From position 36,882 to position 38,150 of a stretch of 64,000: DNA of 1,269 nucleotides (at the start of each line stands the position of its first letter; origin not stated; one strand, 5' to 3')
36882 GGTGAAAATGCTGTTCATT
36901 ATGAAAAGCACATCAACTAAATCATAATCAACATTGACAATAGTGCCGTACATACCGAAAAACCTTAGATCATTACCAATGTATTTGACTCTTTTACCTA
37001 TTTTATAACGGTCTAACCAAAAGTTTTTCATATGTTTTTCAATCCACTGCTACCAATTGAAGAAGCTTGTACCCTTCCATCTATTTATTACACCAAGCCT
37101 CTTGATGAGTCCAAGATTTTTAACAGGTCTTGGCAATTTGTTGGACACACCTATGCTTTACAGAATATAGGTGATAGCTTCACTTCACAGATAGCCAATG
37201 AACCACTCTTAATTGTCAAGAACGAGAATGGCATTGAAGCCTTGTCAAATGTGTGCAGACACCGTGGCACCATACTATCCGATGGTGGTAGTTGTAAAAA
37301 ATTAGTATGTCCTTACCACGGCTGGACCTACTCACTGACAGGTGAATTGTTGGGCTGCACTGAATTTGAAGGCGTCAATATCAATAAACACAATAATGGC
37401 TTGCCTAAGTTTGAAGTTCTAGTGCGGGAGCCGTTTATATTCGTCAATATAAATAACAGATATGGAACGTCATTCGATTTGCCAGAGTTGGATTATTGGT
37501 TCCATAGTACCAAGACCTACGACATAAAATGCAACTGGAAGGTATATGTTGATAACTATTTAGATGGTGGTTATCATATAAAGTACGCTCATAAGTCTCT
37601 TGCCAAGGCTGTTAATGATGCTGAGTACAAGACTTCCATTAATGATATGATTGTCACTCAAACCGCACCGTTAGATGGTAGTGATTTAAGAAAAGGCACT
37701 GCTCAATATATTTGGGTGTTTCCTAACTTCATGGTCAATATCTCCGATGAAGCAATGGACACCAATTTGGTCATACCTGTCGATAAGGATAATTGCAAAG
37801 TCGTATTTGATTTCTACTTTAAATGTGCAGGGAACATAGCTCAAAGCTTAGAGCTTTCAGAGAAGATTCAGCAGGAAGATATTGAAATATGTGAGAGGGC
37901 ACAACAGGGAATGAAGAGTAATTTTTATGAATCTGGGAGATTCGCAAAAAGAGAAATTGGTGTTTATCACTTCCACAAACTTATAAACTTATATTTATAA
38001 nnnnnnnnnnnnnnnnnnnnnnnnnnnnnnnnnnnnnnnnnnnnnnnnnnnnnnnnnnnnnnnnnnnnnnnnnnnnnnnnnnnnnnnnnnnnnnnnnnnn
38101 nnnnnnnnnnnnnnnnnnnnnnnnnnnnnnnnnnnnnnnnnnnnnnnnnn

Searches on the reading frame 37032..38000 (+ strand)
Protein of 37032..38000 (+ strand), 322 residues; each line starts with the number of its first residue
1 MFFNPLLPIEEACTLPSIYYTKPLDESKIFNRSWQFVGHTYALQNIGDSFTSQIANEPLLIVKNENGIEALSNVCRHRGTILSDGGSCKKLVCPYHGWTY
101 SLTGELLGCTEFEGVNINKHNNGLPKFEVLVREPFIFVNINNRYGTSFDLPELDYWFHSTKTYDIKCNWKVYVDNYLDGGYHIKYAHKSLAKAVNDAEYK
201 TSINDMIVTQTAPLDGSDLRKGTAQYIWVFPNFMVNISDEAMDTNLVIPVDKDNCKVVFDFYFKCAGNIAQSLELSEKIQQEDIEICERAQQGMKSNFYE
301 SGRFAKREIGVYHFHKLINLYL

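Call 8: search_protein_families(library=pfam, proteins=[window:37032-38000:+], max_evalue=0.01)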
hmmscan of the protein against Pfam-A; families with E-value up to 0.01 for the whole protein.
window:37032-38000:+ (322 aa): 2 families
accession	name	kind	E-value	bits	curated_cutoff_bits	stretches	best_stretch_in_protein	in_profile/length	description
PF00848.25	Ring_hydroxyl_A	-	2.4e-29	103.2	24.9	1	157-319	6-203/208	Ring hydroxylating alpha subunit (catalytic domain)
PF00355.32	Rieske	-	7.9e-16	58.2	20.3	1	33-108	1-77/88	Rieske [2Fe-2S] domain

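Call 9: search_protein_families(library=phrogs, proteins=[window:37032-38000:+], max_evalue=0.001)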
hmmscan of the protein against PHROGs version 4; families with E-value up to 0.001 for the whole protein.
window:37032-38000:+ (322 aa): 0 families
